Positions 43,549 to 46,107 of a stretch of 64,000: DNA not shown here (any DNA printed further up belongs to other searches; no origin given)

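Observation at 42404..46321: Translationally coupled membrane operon: Cys-less rhodanese/7-TM protein, Lgt-like::radical-SAM fusion, and a small PE-rich membrane protein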

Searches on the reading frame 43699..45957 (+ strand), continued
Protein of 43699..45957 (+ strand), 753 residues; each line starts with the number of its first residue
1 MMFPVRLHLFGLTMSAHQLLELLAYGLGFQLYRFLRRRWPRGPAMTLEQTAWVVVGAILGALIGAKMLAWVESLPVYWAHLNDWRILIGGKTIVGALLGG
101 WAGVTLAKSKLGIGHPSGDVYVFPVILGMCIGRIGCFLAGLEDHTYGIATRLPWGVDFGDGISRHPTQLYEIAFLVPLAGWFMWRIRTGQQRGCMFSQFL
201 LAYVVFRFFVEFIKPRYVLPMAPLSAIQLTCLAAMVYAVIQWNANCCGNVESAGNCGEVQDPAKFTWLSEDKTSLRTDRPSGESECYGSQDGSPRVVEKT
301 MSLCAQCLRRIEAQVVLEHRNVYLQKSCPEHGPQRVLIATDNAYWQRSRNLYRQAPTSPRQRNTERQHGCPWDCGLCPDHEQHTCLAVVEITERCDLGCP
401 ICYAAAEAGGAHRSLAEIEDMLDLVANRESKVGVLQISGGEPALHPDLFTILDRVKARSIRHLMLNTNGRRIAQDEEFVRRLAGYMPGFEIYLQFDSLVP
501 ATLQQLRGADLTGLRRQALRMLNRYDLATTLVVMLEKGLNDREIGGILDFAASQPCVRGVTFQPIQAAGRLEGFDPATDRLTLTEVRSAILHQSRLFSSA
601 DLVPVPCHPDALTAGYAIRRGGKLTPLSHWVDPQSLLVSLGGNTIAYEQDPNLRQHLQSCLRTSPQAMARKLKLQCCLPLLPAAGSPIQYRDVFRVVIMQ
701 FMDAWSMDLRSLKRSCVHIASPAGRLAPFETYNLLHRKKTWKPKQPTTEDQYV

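Call 39: search_solved_structures(query=A1, max_evalue=1e-10, show_alignments=1)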
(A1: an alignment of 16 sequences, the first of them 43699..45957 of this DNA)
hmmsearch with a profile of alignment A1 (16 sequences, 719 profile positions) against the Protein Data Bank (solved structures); distinct sequences matched with E-value up to 1e-10: 1.
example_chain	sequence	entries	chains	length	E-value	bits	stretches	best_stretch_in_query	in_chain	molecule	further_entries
7tol_A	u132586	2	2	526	9.1e-88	298.7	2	262-573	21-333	glycerol dibiphytanyl glycerol tetraether - macrocyclic archaeol synthase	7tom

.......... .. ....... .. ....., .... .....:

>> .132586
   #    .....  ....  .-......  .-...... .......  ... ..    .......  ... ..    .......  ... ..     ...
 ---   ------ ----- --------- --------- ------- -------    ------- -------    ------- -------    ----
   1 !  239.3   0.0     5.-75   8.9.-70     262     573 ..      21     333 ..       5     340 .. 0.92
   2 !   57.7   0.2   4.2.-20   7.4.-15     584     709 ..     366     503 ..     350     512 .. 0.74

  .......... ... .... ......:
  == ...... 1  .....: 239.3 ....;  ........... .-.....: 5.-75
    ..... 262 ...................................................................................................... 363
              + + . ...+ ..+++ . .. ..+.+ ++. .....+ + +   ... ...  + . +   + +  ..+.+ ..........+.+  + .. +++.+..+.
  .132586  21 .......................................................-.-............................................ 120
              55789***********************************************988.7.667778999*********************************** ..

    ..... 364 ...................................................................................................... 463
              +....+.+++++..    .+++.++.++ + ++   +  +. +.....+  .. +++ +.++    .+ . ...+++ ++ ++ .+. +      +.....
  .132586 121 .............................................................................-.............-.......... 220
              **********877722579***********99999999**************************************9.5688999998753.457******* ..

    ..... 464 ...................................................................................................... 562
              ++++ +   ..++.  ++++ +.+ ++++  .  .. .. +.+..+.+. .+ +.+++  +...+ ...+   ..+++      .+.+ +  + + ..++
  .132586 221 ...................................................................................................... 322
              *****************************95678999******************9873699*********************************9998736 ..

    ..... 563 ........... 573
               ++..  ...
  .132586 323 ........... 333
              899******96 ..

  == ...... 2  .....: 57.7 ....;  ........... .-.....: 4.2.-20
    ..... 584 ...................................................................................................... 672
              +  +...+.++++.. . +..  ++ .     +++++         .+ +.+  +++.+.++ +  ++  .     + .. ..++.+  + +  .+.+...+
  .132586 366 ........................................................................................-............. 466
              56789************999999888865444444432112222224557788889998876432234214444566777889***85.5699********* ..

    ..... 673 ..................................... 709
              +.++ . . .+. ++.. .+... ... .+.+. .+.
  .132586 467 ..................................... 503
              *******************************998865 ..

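Call 43: find_encoding_contigs(protein=P0031, flank=4000, max_places=1)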
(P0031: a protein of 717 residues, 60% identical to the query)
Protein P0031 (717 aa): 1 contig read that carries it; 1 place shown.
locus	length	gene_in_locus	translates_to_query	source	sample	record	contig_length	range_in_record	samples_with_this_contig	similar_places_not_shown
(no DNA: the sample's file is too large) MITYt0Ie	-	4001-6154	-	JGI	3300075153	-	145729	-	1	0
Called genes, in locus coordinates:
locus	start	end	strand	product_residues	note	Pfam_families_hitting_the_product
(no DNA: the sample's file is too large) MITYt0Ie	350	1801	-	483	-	PF09913:DUF2142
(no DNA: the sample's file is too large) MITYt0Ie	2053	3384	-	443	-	-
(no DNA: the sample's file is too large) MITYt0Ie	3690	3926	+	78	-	-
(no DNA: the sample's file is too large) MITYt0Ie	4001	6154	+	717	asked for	PF01790:LGT, PF23545:Zn_ribbon_HMPTM, PF04055:Radical_SAM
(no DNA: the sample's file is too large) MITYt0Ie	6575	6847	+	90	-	PF00037:Fer4 (weak), PF12797:Fer4_2 (faint), PF13237:Fer4_10 (weak), PF12838:Fer4_7, PF13187:Fer4_9 (weak)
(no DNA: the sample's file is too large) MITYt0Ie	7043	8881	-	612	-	PF02730:AFOR_N, PF01314:AFOR_C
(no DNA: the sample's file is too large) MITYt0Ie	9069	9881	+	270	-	PF02698:DUF218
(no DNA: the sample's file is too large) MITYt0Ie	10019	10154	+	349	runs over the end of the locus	PF24797:Beta-prop_WDR35_TULP_N (faint), PF23414:Beta-prop_EML_2 (faint), PF12894:ANAPC4_WD40 (faint), PF23381:Beta-prop_IFT122_1st (faint), PF25174:Beta-prop_THOC3 (faint), PF26550:Tricorn_2nd, PF26549:Tricorn_N, PF07676:PD40 (weak), +3 more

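Call 44: find_encoding_contigs(protein=P0051, flank=4000, max_places=1)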
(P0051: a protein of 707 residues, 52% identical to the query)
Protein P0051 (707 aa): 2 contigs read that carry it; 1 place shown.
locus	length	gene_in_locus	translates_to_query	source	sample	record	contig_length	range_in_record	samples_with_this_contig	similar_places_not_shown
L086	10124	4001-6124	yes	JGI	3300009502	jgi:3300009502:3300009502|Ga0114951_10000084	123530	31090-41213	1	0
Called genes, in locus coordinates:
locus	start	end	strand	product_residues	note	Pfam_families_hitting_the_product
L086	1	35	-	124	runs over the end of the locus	PF01638:HxlR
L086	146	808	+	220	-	PF02678:Pirin, PF07883:Cupin_2 (faint), PF17954:Pirin_C_2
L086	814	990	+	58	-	-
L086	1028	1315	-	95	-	PF13560:HTH_31 (weak), PF01381:HTH_3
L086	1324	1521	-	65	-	PF05015:HigB-like_toxin (weak)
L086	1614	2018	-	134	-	PF13022:HTH_Tnp_1_2, PF13384:HTH_23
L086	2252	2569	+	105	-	-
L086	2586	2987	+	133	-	-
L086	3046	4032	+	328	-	-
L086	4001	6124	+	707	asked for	PF01790:LGT, PF23545:Zn_ribbon_HMPTM, PF04055:Radical_SAM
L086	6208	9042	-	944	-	PF16656:Pur_ac_phosph_N (weak), PF00149:Metallophos (faint), PF09423:PhoD (faint)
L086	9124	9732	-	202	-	PF01161:PBP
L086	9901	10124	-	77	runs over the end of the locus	-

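Call 45: find_encoding_contigs(protein=P0061, flank=4000, max_places=1)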
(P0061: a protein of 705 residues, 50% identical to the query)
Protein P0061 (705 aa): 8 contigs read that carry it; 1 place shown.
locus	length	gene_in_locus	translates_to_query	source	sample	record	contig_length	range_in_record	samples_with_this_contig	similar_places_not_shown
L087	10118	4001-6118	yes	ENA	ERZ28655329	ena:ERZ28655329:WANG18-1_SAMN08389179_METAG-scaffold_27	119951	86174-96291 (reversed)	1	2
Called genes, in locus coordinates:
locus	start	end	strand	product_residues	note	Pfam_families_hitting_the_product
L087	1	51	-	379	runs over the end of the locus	PF00988:CPSase_sm_chain, PF00117:GATase, PF07722:Peptidase_C26 (faint)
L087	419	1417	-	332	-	PF13688:Reprolysin_5 (faint), PF05572:Peptidase_M43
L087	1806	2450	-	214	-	PF01113:DapB_N, PF05173:DapB_C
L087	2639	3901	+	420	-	PF03797:Autotransporter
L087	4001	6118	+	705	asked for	PF01790:LGT, PF23545:Zn_ribbon_HMPTM, PF04055:Radical_SAM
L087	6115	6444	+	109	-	-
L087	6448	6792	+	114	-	-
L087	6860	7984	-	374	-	-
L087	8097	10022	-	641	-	PF00012:HSP70, PF06723:MreB_Mbl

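Call 46: find_encoding_contigs(protein=P0028, flank=4000, max_places=1)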
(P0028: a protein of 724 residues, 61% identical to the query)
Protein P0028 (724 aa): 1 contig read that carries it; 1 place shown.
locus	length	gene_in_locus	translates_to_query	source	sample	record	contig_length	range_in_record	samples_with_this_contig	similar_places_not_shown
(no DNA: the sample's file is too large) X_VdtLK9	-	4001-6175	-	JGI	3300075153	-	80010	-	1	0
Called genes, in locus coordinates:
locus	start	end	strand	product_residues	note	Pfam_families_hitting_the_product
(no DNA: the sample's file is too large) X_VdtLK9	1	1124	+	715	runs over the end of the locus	PF00512:HisKA, PF02518:HATPase_c, PF13581:HATPase_c_2 (weak)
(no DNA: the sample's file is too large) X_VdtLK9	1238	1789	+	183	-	PF20660:DUF6812 (weak)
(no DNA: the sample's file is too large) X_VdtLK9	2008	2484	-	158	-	PF04073:tRNA_edit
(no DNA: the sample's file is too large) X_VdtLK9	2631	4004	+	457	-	PF00581:Rhodanese (faint)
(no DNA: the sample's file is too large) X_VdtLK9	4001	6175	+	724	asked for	PF01790:LGT, PF23545:Zn_ribbon_HMPTM, PF04055:Radical_SAM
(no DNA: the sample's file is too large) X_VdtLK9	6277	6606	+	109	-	-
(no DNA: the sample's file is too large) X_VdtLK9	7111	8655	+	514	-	PF01039:Carboxyl_trans, PF03255:ACCA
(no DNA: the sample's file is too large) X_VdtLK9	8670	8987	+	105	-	PF00364:Biotin_lipoyl, PF25919:BSH_CusB (faint), PF25973:BSH_CzcB (faint), PF25984:BSH_YknX (faint)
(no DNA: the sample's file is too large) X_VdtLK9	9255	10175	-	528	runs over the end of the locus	PF06609:TRI12, PF00083:Sugar_tr, PF07690:MFS_1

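Call 59: predict_structure(alignment_id=A1)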
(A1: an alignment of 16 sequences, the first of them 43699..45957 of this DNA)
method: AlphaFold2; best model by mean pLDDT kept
length: 753 residues; sequences in the alignment: 16
mean_pLDDT: 74.8   pTM: 0.59
mean pLDDT of the five models: 74.8, 73.3, 69.7, 68.7, 66.0
residues with pLDDT >= 90: 166; 70-90: 351; 50-70: 153; < 50: 83
segments of 3 or more residues with pLDDT < 50: 1-3, 247-290, 365-369, 371-373, 404-409, 739-753
pLDDT, mean of each block of 10 residues (from residue 1): 50 67 74 68 68 83 83 69 55 83 83 66 83 75 60 72 78 92 81 84 91 72 84 88 52 33 32 33 36 69 84 89 89 90 86 64 50 55 80 62 46 87 82 82 87 90 89 94 91 93 85 92 95 92 95 93 75 75 94 91 85 88 82 73 71 76 64 56 59 90 82 80 78 61 36 35
secondary structure, 60 per line:
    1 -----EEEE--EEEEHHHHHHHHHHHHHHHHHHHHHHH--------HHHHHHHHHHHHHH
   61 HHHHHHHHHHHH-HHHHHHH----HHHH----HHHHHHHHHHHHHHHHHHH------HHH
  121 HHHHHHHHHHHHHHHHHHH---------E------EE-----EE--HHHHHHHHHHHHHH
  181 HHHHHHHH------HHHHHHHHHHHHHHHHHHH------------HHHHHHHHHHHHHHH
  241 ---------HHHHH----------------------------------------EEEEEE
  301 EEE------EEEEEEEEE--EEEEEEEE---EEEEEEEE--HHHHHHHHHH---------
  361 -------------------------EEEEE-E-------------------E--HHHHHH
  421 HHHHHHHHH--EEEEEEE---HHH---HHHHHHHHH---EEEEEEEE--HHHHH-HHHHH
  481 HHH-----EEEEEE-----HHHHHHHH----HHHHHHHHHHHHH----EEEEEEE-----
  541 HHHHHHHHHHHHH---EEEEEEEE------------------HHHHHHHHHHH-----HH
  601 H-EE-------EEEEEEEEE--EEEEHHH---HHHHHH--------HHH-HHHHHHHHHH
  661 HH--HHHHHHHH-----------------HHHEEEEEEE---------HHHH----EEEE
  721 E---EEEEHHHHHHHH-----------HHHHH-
elements in order (helices of 4 or more, strands of 3 or more residues): E6-9 E12-15 H16-38 H47-72 H74-80 H85-88 H93-111 H118-139 H167-188 H195-213 H226-240 H250-254 E295-303 E310-318 E321-328 E332-339 H342-351 E386-390 H415-429 E432-438 H448-456 E460-467 H470-474 H476-483 E489-494 H500-507 H512-524 E529-535 H541-553 E557-564 H583-593 E612-620 E623-626 H633-638 H651-662 H665-672 E693-699 H709-712 E717-721 E725-728 H729-736 H748-752

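Call 63: fold_search(model_id=the predicted structure, library=pdb)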
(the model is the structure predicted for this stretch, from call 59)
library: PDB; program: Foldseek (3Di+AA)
matches with E <= 10: 1043; with E <= 0.001: 74
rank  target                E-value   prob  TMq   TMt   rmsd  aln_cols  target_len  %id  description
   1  7tom                  5.5e-29  1.00  0.50  0.73   5.0       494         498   26  X-ray crystal structure of glycerol dibiphytanyl glycerol tetraether - macrocyclic archaeol synthase (GDGT-MAS) from Met (released 2022-08-31)
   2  7tol                  7.1e-29  1.00  0.48  0.72   5.3       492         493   28  X-ray crystal structure of glycerol dibiphytanyl glycerol tetraether - macrocyclic archaeol synthase (GDGT-MAS) from Met (released 2022-08-31)
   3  2fb2_A                9.5e-08  1.00  0.24  0.50   5.4       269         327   16  Structure of the MoaA Arg17/266/268/Ala triple mutant (released 2006-05-09)
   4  1tv7_A                2.5e-07  1.00  0.24  0.51   5.2       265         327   15  Structure of the S-adenosylmethionine dependent Enzyme MoaA (released 2004-08-31)
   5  9dfn                  6.5e-07  1.00  0.23  0.57   6.5       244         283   17  X-ray crystal structure of the second viperin-like enzyme from Trichoderma virens with bound CTP and SAM (released 2025-02-19)
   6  5v1s_A                8.8e-07  1.00  0.24  0.40   4.0       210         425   17  Crystal structure of Streptococcus suis SuiB bound to S-adenosylmethionine (released 2017-08-30)
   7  6efn                  8.8e-07  1.00  0.24  0.44  13.4       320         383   18  Structure of a RiPP maturase, SkfB (released 2018-10-24)
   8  2fb2_B                1.1e-06  1.00  0.23  0.49   4.1       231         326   17  Structure of the MoaA Arg17/266/268/Ala triple mutant (released 2006-05-09)
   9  9dfu                  1.1e-06  1.00  0.23  0.57   7.2       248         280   18  X-ray crystal structure of the second Viperin-like enzyme from T. virens variant F40H with bound CTP and SAM (released 2025-02-19)
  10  5v1t_A                1.2e-06  1.00  0.23  0.37  13.6       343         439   14  Crystal structure of Streptococcus suis SuiB bound to precursor peptide SuiA (released 2017-08-30)
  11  9dfw_C                1.6e-06  1.00  0.23  0.57   9.9       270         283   16  X-ray crystal structure of an engineered Viperin-like enzyme from T. virens with bound CTP and SAM (released 2025-02-12)
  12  7vob                  1.8e-06  1.00  0.23  0.49   8.0       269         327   21  The crystal structure of a Radical SAM Enzyme BlsE involved in the Biosynthesis of Blasticidin S (released 2022-05-04)
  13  5vsl_A                2.3e-06  1.00  0.23  0.60   4.9       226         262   15  Crystal structure of viperin with bound [4Fe-4S] cluster and S-adenosylhomocysteine (SAH) (released 2017-06-14)
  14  6q2p_B                2.3e-06  1.00  0.23  0.53   9.9       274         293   15  Crystal structure of mouse viperin bound to cytidine triphosphate and S-adenosylhomocysteine (released 2020-01-22)
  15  5v1q_A                2.5e-06  1.00  0.23  0.39   4.1       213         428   18  Crystal structure of Streptococcus suis SuiB (released 2017-08-30)
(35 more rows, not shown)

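Call 78: find_encoding_contigs(protein=P0076, flank=2500, max_places=1)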
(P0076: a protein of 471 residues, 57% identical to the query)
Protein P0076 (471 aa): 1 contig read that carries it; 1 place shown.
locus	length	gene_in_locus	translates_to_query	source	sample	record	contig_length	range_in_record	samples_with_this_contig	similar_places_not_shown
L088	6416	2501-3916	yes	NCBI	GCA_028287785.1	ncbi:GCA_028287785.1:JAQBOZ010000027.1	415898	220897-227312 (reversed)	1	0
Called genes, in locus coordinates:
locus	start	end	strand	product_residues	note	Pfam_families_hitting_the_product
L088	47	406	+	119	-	-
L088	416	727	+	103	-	PF04977:DivIC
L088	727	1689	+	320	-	PF00480:ROK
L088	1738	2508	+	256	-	PF01790:LGT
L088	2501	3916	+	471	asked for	PF23545:Zn_ribbon_HMPTM, PF04055:Radical_SAM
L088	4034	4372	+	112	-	-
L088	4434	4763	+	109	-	-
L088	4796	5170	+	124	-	-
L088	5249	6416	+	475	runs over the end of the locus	PF00875:DNA_photolyase, PF03441:FAD_binding_7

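Call 79: find_encoding_contigs(protein=P0092, flank=2500, max_places=1)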
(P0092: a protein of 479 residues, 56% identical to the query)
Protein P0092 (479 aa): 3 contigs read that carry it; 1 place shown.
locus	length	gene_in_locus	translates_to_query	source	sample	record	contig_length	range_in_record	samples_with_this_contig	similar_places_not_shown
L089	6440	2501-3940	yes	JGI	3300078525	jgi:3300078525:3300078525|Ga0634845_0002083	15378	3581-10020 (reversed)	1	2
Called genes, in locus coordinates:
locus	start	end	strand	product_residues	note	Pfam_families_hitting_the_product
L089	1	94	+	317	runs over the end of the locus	PF06803:DUF1232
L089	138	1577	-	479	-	-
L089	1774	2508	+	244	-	PF01790:LGT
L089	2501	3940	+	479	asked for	PF23545:Zn_ribbon_HMPTM, PF04055:Radical_SAM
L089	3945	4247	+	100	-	-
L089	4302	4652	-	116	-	-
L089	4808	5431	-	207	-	-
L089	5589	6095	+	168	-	PF00994:MoCF_biosynth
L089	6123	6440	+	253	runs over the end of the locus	PF06778:Chlor_dismutase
